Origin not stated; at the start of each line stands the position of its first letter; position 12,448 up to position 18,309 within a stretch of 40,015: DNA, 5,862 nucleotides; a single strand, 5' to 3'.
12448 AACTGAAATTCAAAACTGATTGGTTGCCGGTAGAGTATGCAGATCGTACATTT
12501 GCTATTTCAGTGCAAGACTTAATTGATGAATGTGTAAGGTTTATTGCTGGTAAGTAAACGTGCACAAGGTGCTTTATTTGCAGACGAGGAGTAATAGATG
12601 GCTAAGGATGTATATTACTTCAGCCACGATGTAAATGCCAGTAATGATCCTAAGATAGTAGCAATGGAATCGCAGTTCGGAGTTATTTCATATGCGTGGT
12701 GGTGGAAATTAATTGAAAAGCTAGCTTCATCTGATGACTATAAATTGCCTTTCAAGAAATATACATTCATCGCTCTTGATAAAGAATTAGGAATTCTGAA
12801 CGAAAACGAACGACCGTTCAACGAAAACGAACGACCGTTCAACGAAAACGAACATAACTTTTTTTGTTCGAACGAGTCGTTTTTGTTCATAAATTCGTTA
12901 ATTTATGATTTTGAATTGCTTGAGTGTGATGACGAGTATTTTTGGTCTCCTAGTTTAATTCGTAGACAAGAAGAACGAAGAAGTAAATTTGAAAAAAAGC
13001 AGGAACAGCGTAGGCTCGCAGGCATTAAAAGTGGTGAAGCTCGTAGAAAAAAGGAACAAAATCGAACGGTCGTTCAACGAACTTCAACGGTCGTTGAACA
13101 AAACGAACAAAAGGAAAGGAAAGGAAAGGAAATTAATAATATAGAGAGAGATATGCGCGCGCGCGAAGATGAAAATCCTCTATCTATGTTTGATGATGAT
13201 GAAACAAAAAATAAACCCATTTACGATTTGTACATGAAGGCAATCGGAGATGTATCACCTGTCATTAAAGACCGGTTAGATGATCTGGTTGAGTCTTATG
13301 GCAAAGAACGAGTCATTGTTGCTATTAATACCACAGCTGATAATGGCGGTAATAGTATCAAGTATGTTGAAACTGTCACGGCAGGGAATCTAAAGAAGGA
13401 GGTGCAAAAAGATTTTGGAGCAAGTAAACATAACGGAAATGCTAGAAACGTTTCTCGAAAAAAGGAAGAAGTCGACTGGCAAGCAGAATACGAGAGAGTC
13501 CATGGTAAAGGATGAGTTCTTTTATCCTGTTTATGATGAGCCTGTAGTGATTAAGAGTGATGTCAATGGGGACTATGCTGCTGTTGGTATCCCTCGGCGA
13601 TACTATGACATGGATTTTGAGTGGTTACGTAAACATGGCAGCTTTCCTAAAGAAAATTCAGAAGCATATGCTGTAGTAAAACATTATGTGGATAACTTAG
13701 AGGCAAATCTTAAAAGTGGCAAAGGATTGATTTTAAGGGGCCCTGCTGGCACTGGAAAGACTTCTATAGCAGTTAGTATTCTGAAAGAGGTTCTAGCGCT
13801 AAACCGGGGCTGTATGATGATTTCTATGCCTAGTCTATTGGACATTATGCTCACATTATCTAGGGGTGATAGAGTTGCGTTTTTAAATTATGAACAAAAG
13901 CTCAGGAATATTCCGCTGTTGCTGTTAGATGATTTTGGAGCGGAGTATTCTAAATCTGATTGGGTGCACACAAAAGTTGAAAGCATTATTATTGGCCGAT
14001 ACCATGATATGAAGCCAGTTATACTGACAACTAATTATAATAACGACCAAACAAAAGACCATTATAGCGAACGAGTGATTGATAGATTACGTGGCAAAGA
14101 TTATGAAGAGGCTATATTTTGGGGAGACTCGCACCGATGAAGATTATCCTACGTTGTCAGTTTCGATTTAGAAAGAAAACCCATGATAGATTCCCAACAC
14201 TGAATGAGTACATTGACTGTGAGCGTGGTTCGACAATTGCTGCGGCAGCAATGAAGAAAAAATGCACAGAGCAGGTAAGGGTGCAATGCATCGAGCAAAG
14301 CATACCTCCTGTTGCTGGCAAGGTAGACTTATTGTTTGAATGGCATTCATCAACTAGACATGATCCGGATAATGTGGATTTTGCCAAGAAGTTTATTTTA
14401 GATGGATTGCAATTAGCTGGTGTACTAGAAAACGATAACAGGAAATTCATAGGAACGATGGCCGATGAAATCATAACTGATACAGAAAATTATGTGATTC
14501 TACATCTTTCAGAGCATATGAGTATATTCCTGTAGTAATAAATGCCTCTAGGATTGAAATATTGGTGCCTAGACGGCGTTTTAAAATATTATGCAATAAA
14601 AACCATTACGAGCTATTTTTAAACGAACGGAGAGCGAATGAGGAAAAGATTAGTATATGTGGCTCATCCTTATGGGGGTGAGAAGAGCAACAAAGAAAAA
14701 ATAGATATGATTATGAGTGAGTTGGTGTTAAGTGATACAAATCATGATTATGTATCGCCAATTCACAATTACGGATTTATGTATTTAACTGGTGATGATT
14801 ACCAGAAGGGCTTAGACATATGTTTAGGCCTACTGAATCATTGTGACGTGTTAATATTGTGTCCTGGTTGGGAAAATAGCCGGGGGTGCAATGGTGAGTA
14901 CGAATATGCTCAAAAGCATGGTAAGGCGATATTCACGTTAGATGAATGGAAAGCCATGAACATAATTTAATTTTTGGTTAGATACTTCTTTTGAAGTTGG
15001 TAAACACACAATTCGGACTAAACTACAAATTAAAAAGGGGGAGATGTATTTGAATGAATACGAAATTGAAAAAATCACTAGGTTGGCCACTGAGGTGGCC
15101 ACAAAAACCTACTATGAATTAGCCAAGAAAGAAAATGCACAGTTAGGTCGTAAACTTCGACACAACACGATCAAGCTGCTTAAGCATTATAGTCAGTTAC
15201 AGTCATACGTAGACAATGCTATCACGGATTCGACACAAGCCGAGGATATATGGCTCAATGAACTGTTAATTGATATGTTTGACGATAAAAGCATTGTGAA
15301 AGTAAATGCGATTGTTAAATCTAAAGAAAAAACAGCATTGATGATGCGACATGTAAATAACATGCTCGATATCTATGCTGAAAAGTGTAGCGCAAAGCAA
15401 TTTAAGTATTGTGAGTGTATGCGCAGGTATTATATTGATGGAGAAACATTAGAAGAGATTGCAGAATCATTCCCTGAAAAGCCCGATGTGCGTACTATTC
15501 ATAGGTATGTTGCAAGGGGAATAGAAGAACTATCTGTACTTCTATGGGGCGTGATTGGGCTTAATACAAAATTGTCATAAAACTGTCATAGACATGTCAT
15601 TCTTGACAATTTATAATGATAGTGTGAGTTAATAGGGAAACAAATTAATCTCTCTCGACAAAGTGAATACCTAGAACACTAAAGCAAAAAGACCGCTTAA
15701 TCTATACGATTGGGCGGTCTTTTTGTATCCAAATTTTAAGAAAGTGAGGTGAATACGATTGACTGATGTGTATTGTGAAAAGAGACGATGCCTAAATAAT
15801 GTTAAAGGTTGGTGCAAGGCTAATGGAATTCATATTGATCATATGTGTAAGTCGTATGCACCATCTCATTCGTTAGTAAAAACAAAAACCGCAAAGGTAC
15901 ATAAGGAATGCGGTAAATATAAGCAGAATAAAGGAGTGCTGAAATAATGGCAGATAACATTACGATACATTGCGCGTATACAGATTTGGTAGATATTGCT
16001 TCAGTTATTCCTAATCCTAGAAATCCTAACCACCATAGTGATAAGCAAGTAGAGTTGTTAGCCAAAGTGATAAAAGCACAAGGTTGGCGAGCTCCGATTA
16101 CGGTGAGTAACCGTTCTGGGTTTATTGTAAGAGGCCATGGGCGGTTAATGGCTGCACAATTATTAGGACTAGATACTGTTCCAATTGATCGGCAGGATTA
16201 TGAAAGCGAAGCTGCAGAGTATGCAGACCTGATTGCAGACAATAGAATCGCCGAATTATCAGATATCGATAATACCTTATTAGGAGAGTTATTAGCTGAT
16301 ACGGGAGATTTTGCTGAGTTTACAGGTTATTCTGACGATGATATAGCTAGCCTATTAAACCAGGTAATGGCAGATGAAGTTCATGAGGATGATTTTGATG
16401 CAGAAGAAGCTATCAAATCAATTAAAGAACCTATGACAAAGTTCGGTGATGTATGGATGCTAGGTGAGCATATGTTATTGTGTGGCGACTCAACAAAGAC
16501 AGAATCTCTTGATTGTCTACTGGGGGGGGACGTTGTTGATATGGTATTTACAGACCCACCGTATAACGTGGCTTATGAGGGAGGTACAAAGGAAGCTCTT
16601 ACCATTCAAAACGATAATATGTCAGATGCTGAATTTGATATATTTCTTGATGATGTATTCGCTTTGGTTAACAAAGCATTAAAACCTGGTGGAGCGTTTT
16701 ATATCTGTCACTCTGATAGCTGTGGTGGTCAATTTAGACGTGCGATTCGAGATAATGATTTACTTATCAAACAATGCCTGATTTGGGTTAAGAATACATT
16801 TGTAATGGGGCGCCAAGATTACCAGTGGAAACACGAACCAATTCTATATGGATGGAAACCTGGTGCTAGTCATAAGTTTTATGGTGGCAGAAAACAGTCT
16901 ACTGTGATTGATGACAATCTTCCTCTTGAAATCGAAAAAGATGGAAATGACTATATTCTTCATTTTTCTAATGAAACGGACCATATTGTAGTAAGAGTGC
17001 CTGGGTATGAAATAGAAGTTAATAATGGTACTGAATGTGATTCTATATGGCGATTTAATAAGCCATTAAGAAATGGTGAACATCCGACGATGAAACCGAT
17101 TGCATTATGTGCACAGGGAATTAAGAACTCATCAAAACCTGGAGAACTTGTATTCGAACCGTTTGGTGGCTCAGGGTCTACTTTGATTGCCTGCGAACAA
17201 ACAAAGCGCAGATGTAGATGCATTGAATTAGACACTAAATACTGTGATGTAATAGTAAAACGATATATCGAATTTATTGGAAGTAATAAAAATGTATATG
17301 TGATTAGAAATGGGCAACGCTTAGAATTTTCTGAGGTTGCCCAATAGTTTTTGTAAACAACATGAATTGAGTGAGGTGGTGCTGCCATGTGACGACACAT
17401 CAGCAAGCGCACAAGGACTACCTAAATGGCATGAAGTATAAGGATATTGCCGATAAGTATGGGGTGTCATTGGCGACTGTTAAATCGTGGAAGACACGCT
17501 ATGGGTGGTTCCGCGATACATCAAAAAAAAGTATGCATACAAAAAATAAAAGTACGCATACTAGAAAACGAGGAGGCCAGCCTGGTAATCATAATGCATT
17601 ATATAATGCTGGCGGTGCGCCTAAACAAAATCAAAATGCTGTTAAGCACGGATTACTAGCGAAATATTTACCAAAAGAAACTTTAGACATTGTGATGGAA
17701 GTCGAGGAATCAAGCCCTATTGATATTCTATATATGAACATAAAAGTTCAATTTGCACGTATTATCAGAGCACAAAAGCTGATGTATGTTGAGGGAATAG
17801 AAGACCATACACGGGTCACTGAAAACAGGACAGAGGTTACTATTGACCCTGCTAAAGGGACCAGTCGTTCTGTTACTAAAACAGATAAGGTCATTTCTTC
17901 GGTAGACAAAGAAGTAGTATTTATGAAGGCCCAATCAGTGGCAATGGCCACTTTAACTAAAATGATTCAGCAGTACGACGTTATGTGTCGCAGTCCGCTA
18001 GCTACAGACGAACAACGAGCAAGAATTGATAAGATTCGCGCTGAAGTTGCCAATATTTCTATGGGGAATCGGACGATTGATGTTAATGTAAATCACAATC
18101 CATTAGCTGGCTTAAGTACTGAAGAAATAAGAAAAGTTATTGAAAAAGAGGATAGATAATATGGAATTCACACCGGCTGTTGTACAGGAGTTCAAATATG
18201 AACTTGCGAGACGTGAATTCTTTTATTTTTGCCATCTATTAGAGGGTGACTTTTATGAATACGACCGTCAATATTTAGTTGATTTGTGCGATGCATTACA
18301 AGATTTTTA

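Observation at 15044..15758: Late control region resembling lambda PR'-tR': regulator gene, three 11-bp-phased TGTCAT repeats over a weak -35/perfect -10 promoter, then a strong terminator before the first late gene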

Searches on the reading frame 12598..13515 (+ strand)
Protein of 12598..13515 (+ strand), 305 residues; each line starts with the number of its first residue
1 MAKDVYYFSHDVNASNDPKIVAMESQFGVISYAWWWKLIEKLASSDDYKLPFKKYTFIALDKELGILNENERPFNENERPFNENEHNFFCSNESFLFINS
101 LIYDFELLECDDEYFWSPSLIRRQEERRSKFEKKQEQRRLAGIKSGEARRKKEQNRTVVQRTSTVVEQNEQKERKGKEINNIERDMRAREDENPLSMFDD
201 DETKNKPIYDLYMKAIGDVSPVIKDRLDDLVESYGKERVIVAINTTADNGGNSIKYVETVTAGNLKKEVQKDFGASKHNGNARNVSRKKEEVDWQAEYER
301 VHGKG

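Call 3: search_protein_families(library=pfam, proteins=[window:12598-13515:+], max_evalue=0.01)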
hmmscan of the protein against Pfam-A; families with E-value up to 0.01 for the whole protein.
window:12598-13515:+ (305 aa): 1 family
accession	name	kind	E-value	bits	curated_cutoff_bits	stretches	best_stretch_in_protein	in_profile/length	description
PF14297.12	Lin1244_N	-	2.5e-09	38.2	25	1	7-63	1-57/95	Lin1244/Lin1753-like, N-terminal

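Call 4: search_protein_families(library=phrogs, proteins=[window:12598-13515:+], max_evalue=0.001)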
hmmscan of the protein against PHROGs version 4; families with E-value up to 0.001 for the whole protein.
window:12598-13515:+ (305 aa): 4 families
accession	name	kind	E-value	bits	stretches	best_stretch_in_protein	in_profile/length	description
phrog_2562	-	DNA, RNA and nucleotide metabolism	7.5e-48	164.7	1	2-299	6-288/290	replication initiation protein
phrog_186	-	DNA, RNA and nucleotide metabolism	2.1e-10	41.8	1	122-268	93-234/308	DnaD-like helicase loader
phrog_24189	-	unknown function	5.2e-07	30.9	1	4-54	15-65/151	-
phrog_6251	-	DNA, RNA and nucleotide metabolism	5e-05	23.9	1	153-273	148-261/284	replisome organizer DnaA-like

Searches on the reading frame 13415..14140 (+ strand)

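Call 3: search_protein_families(library=pfam, proteins=[window:13415-14140:+], max_evalue=0.01)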
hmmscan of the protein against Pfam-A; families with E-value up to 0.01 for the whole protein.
window:13415-14140:+ (241 aa): 5 families
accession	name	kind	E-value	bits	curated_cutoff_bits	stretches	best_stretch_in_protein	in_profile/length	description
PF01695.23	IstB_IS21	-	1.1e-06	28.8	24.1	1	103-211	93-197/238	IstB-like ATP binding protein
PF00004.35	AAA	-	5e-06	27.4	21.2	1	106-208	2-110/131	ATPase family associated with various cellular activities (AAA)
PF06068.19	TIP49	-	0.00058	19.6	23.8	1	95-126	43-74/347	TIP49 P-loop domain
PF20720.3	nSTAND3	-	0.00069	19.8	27.2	1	95-143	10-58/155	Novel STAND NTPase 3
PF12775.13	AAA_7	-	0.0033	17.4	25.8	0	96-137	27-68/181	P-loop containing dynein motor region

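Call 4: search_protein_families(library=phrogs, proteins=[window:13415-14140:+], max_evalue=0.001)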
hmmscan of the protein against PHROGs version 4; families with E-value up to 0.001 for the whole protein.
window:13415-14140:+ (241 aa): 6 families
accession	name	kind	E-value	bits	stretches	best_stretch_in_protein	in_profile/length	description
phrog_50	-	DNA, RNA and nucleotide metabolism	6.4e-43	148.6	1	54-229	325-497/570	DnaC-like helicase loader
phrog_3277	-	DNA, RNA and nucleotide metabolism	3.9e-20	73.4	1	101-228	9-141/168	DnaC-like helicase loader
phrog_26922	-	DNA, RNA and nucleotide metabolism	3.5e-09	38.2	1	158-228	4-73/92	DnaC-like helicase loader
phrog_15321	-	unknown function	1.4e-05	26.2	1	163-227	5-74/93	-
phrog_170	-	other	0.00055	20.5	1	89-128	74-117/323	PhoH-like phosphate starvation-inducible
phrog_9172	-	unknown function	0.0006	19.8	0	83-130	88-134/509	-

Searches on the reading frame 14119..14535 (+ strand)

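Call 3: search_protein_families(library=pfam, proteins=[window:14119-14535:+], max_evalue=0.01)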
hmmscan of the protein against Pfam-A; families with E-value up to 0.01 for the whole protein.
window:14119-14535:+ (138 aa): 0 families

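Call 4: search_protein_families(library=phrogs, proteins=[window:14119-14535:+], max_evalue=0.001)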
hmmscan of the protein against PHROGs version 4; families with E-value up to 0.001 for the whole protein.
window:14119-14535:+ (138 aa): 2 families
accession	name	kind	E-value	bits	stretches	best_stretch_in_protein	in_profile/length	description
phrog_1682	-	DNA, RNA and nucleotide metabolism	3.2e-33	116.6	1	8-132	18-144/387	RusA-like Holliday junction resolvase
phrog_34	-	DNA, RNA and nucleotide metabolism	2.3e-08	35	1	37-132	95-193/259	RusA-like Holliday junction resolvase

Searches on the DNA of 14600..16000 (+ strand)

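Call 6: search_dna_similar(query=window:14600-16000:+, collection=phages, mode=near, max_rows=30)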
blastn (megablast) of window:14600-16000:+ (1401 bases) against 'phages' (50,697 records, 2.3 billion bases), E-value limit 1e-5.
No match.

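Call 106: search_rna_families(sources=[L009, L198, L205, L200, L204, L209, L008], threshold=gathering)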
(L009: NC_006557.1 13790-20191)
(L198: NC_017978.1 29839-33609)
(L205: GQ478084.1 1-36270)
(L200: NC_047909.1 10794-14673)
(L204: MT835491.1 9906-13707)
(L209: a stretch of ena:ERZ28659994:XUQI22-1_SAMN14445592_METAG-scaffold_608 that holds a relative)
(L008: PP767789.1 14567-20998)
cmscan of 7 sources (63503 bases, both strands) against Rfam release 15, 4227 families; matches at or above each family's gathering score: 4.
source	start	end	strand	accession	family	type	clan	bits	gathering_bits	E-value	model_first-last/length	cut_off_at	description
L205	35352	35425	+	RF00005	tRNA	Gene; tRNA;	CL00001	67.2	29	1.9e-12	1-71/71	no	tRNA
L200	3124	3197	+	RF00005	tRNA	Gene; tRNA;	CL00001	62.3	29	4.1e-11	1-71/71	no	tRNA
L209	2624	2693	+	RF00005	tRNA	Gene; tRNA;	CL00001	56.2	29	1.9e-09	1-71/71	no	tRNA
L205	14630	14702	+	RF00005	tRNA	Gene; tRNA;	CL00001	42.8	29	9.5e-06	1-71/71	no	tRNA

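Call 107: search_rna_families(source=window, start=15500, end=15800, threshold=evalue, max_evalue=1)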
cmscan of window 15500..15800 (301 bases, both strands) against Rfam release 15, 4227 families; matches with E-value up to 1: 5.
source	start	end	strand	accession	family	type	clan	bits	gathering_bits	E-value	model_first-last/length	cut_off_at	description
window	15631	15729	+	RF04312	trpB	Cis-reg;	-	26.6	59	0.085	1-107/107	no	trpB ncRNA motif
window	15618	15723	+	RF04178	BTnc005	Gene; sRNA;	-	22.7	174.8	0.0029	1-205/205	no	Bacteroides sRNA BTnc005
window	15670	15733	+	RF02362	Yfr10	Gene; sRNA;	-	20.6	43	0.86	1-78/78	no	Cyanobacterial functional RNA 10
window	15670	15725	+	RF00506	Thr_leader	Cis-reg; leader;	-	17.9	55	0.44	1-118/118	no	Threonine operon leader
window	15682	15728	+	RF04195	MIR6217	Gene; miRNA;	-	17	110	0.13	1-228/228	no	MIR6217 microRNA precursor family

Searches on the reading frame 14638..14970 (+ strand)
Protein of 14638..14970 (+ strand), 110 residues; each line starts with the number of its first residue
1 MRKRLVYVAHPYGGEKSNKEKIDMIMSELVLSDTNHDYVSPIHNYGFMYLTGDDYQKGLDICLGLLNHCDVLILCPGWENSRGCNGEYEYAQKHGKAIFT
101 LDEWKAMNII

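Call 3: search_protein_families(library=pfam, proteins=[window:14638-14970:+], max_evalue=0.01)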
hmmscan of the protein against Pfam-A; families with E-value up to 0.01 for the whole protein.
window:14638-14970:+ (110 aa): 3 families
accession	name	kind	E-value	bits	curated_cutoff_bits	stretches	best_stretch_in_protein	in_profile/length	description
PF14359.12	DUF4406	-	7.1e-10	39.6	22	1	6-99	3-90/91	Domain of unknown function (DUF4406)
PF24963.1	DUF7768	-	3.8e-06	27.6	26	1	5-98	2-95/98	Domain of unknown function (DUF7768)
PF09152.16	DUF1937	-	0.00024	22.1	23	0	61-101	72-114/116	Domain of unknown function (DUF1937)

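Call 4: search_protein_families(library=phrogs, proteins=[window:14638-14970:+], max_evalue=0.001)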
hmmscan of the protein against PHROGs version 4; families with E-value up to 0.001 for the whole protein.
window:14638-14970:+ (110 aa): 3 families
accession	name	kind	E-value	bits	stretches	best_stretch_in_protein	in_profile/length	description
phrog_355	-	DNA, RNA and nucleotide metabolism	1.6e-24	87.7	1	1-105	72-176/249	nucleoside 2-deoxyribosyltransferase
phrog_5781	-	unknown function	8.4e-08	33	1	6-98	8-96/220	-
phrog_12019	-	other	0.0008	20.2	1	64-109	75-120/241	MazG-like pyrophosphatase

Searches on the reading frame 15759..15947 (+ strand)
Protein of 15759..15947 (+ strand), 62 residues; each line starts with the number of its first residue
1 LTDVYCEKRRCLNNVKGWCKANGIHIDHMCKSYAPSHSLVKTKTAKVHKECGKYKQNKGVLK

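Call 3: search_protein_families(library=pfam, proteins=[window:15759-15947:+], max_evalue=0.01)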
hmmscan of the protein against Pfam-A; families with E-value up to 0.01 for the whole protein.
window:15759-15947:+ (62 aa): 0 families

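Call 4: search_protein_families(library=phrogs, proteins=[window:15759-15947:+], max_evalue=0.001)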
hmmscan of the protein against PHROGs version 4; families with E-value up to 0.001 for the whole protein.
window:15759-15947:+ (62 aa): 1 family
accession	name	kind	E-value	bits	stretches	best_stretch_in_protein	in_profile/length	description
phrog_33034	-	unknown function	7.3e-44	148.5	1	1-62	1-62/62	-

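Call 14: search_protein_families(library=ncbifam, proteins=[window:15759-15947:+], max_evalue=1)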
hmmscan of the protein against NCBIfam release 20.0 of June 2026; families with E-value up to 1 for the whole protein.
window:15759-15947:+ (62 aa): 1 family
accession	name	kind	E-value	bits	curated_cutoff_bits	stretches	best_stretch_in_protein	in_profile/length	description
NF000059.1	tet_redox_37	exception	0.02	15.6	225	1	19-60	21-62/108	tetracycline resistance NADPH-dependent oxidoreductase Tet(37)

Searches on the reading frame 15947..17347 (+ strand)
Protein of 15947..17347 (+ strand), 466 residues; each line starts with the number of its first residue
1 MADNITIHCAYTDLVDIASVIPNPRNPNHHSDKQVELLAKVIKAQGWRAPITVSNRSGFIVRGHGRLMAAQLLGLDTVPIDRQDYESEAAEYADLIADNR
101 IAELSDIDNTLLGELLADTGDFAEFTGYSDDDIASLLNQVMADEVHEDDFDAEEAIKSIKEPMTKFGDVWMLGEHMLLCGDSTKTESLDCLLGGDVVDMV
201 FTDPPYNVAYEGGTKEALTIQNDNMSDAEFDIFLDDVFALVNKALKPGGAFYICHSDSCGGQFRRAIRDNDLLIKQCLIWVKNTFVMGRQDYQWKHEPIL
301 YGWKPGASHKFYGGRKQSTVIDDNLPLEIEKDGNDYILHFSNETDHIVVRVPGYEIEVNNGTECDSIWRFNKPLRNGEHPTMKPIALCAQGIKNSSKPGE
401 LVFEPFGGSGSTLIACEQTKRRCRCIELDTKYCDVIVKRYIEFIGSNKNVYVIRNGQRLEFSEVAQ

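Call 3: search_protein_families(library=pfam, proteins=[window:15947-17347:+], max_evalue=0.01)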
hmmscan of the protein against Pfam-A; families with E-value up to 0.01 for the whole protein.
window:15947-17347:+ (466 aa): 3 families
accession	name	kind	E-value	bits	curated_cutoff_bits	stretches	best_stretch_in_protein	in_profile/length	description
PF01555.25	N6_N4_Mtase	-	4e-31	109.1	26.7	1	197-437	1-220/221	DNA methylase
PF02195.25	ParB_N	-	5.5e-05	23.6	26.3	1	15-92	6-87/95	ParB N-terminal domain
PF03602.21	Cons_hypoth95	-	0.0079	16.3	24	0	192-209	109-126/182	Conserved hypothetical protein 95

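Call 4: search_protein_families(library=phrogs, proteins=[window:15947-17347:+], max_evalue=0.001)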
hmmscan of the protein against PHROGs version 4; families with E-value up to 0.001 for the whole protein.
window:15947-17347:+ (466 aa): 25 families
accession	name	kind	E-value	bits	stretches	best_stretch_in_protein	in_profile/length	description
phrog_498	-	other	2.6e-152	509.5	1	4-465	27-441/633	DNA methyltransferase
phrog_67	-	other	1.1e-46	161.3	1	170-443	119-346/743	DNA methyltransferase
phrog_23085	-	unknown function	5.1e-36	124.4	2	376-464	37-130/138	-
phrog_8071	-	DNA, RNA and nucleotide metabolism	2.2e-33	117.1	1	14-228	9-225/389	ParB-like partition protein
phrog_620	-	DNA, RNA and nucleotide metabolism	6.8e-32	112.3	1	14-154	11-153/217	ParB-like partition protein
phrog_3008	-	other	1.4e-26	94.3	1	364-447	131-218/244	DNA methyltransferase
phrog_723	-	DNA, RNA and nucleotide metabolism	1.9e-21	77.9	1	13-153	14-158/223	ParB-like partition protein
phrog_15396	-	DNA, RNA and nucleotide metabolism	1.6e-19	71.7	1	13-154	5-148/258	ParB-like partition nuclease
phrog_930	-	DNA, RNA and nucleotide metabolism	1.2e-18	68.9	1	14-137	9-133/223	ParB-like partition protein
phrog_18293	-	other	9.8e-15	55.6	1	364-439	31-106/119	methyltransferase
phrog_940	-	DNA, RNA and nucleotide metabolism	2.1e-13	51.3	1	11-121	5-114/388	nuclease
phrog_9353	-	unknown function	1e-12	49.5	1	24-161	23-164/245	-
phrog_6952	-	other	1.4e-11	45.5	1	368-442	102-177/181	DNA methyltransferase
phrog_8769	-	other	3.5e-11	43.8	1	397-439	10-52/71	methyltransferase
phrog_4715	-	DNA, RNA and nucleotide metabolism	2.5e-10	40.4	1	15-110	150-249/630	ParB-like partition protein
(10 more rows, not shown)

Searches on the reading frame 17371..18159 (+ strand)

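Call 3: search_protein_families(library=pfam, proteins=[window:17371-18159:+], max_evalue=0.01)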
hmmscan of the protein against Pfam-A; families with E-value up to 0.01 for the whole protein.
window:17371-18159:+ (262 aa): 6 families
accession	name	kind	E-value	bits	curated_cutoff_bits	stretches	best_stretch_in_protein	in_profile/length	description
PF06056.18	Terminase_5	-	6e-07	29.8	20.3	1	10-51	3-44/58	Putative ATPase subunit of terminase (gpP-like)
PF13384.12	HTH_23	-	6.9e-06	26.2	24.6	1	16-44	13-41/50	Homeodomain-like domain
PF08281.18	Sigma70_r4_2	-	1.5e-05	25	25.7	1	17-43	23-49/54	Sigma-70, region 4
PF10668.15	Phage_terminase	-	5.2e-05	23.3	22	1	20-65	22-65/67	Phage terminase small subunit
PF13518.12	HTH_28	-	0.00031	21.2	25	1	16-44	8-36/52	Helix-turn-helix domain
PF08822.17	DUF1804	-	0.0064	16.9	29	0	9-42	7-41/164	Protein of unknown function (DUF1804)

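Call 4: search_protein_families(library=phrogs, proteins=[window:17371-18159:+], max_evalue=0.001)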
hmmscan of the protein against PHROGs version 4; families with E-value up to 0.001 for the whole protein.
window:17371-18159:+ (262 aa): 10 families
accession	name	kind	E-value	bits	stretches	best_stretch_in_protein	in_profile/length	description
phrog_509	-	head and packaging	3.4e-71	240.6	1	9-237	10-224/238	terminase small subunit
phrog_1889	-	head and packaging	9e-29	101.8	1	10-175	9-186/276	terminase small subunit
phrog_4151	-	DNA, RNA and nucleotide metabolism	1.3e-14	55.3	1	9-63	9-63/154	DNA binding protein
phrog_51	-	head and packaging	6.7e-12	46.7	1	10-68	6-73/261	terminase small subunit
phrog_2606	-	head and packaging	4.8e-10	40.3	1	9-67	8-68/310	terminase small subunit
phrog_8935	-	unknown function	1.4e-07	32.4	1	169-230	18-81/108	-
phrog_664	-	DNA, RNA and nucleotide metabolism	3.7e-05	24.7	1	11-66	91-148/210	DNA binding protein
phrog_20673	-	unknown function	0.00012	23.1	1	240-257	24-42/45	-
phrog_25288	-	unknown function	0.00025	21.7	0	14-66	11-61/234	-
phrog_125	-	DNA, RNA and nucleotide metabolism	0.00069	20.2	0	10-79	169-237/254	DNA invertase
